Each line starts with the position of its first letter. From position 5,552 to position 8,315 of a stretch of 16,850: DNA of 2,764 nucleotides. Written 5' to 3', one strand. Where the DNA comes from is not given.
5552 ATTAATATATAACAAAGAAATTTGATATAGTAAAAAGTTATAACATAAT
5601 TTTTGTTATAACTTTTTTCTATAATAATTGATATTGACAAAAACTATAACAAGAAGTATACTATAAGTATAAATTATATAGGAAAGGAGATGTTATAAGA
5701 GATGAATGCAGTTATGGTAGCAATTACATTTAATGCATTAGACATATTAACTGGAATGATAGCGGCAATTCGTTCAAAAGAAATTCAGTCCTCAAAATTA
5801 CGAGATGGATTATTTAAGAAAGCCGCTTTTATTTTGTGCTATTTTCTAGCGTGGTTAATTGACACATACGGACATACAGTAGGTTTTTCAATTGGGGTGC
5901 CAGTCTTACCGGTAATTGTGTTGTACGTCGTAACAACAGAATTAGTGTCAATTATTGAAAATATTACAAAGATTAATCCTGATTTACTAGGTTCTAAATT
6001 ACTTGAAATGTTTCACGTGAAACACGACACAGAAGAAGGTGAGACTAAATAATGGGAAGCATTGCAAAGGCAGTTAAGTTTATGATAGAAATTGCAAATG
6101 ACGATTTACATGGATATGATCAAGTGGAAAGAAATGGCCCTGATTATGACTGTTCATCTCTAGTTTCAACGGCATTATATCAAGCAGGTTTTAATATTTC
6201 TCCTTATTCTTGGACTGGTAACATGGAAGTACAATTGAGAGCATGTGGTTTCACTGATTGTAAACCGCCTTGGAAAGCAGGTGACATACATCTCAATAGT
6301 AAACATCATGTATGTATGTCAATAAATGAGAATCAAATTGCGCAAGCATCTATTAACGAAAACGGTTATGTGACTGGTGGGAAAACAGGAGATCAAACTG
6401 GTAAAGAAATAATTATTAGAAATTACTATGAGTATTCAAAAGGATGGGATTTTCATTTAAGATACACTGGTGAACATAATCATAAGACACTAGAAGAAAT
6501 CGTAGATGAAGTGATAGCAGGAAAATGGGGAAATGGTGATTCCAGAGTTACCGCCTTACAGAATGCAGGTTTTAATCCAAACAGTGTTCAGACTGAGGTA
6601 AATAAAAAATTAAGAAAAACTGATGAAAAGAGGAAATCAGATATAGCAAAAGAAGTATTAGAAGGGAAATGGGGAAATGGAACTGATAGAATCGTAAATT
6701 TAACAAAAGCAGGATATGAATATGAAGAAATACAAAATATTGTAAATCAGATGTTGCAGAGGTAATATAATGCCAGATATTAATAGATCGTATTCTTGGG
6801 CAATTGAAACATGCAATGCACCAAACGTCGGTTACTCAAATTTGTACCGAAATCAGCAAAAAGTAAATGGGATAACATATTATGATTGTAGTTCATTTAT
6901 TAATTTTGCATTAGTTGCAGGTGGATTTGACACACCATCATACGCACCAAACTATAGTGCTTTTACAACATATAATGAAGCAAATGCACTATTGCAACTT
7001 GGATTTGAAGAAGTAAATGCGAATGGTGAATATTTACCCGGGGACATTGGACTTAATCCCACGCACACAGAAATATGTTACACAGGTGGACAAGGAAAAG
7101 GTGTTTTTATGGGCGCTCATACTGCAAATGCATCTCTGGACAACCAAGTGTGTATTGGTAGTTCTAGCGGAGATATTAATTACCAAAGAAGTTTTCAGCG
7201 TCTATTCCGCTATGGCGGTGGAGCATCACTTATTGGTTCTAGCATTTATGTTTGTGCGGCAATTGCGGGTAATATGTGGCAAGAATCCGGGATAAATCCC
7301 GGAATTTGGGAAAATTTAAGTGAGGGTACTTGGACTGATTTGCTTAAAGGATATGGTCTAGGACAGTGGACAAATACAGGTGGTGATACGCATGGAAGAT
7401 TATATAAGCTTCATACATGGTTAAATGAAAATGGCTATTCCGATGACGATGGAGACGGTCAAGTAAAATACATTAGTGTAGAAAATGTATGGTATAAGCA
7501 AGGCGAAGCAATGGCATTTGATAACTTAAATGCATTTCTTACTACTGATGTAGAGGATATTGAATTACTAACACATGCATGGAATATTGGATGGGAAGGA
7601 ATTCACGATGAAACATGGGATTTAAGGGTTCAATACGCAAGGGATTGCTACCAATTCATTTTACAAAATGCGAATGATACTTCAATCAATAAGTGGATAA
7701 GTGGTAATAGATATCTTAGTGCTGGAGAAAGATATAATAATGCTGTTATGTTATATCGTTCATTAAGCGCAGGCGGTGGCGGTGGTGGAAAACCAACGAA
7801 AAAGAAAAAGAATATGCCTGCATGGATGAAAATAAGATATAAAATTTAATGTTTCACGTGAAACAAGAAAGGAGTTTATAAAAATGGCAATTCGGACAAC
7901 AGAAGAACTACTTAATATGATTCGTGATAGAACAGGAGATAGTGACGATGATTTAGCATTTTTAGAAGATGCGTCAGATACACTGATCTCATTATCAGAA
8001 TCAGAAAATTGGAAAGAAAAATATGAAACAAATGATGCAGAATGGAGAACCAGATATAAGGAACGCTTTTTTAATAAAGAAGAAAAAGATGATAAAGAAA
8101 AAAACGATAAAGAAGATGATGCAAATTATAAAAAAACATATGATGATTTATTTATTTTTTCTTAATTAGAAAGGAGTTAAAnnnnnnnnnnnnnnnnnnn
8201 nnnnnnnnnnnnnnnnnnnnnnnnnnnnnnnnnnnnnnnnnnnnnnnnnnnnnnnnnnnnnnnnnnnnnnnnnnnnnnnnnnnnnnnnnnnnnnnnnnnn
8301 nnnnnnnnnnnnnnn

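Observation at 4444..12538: A 16-bp palindrome, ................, recurs 8 times and always precedes start codons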

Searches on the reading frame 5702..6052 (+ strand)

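Call 8: search_protein_families(library=phrogs, proteins=[window:5702-6052:+])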
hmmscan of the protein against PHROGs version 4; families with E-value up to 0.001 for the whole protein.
window:5702-6052:+ (116 aa): 1 family
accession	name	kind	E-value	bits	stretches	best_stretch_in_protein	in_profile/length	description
phrog_199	-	lysis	5.6e-11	42.9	1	4-111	30-131/545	holin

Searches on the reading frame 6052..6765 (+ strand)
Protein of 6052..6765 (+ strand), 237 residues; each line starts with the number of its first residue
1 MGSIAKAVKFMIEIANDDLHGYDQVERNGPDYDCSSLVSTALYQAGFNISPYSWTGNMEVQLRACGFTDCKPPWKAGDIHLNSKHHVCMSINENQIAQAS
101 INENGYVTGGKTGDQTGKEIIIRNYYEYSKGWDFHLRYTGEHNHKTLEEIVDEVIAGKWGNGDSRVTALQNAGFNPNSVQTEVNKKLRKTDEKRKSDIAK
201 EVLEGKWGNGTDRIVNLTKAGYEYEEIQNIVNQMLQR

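Call 8: search_protein_families(library=phrogs, proteins=[window:6052-6765:+])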
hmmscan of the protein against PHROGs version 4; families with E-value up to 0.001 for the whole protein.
window:6052-6765:+ (237 aa): 8 families
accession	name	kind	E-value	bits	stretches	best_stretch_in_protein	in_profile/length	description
phrog_7698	-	lysis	4.1e-31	109.9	1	143-236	218-315/316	endolysin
phrog_16241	-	lysis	6e-24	86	1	143-235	142-238/290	endolysin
phrog_14030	-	unknown function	1.1e-22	81.6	1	5-145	53-223/273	-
phrog_3861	-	lysis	1.5e-15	58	1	119-236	118-236/455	amidase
phrog_32635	-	unknown function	4.8e-13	50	1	23-137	44-160/318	-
phrog_998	-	lysis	5.6e-06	27.3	1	22-85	20-90/246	endolysin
phrog_31947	-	unknown function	9.2e-05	23.1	1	32-119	46-146/306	-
phrog_22474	-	lysis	0.00018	21.9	1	27-107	22-98/324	endolysin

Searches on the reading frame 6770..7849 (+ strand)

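Call 8: search_protein_families(library=phrogs, proteins=[window:6770-7849:+])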
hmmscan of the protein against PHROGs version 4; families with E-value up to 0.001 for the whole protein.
window:6770-7849:+ (359 aa): 4 families
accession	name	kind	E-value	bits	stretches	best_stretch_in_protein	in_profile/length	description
phrog_11037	-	unknown function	2e-10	41.4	1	162-253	35-118/365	-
phrog_20677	-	unknown function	3.2e-07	30.1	1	11-54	434-476/631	-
phrog_14030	-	unknown function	3.6e-06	27.5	1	14-108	62-174/273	-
phrog_512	-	unknown function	7.3e-05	23.5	1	163-245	78-156/199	-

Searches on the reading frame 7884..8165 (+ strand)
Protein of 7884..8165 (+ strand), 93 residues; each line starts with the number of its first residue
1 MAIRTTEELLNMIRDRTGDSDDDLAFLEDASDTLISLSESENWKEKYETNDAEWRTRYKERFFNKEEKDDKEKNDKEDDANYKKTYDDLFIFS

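Call 8: search_protein_families(library=phrogs, proteins=[window:7884-8165:+])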
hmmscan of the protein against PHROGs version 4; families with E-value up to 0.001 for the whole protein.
window:7884-8165:+ (93 aa): 0 families

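Call 19: search_protein_families(library=pfam, max_evalue=0.01, proteins=[window:7884-8165:+])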
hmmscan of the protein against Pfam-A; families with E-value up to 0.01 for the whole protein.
window:7884-8165:+ (93 aa): 0 families

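Call 60: search_protein_families(library=ncbifam, max_evalue=0.1, proteins=[window:7884-8165:+])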
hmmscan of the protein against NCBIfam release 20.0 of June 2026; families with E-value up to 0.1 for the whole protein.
window:7884-8165:+ (93 aa): 0 families
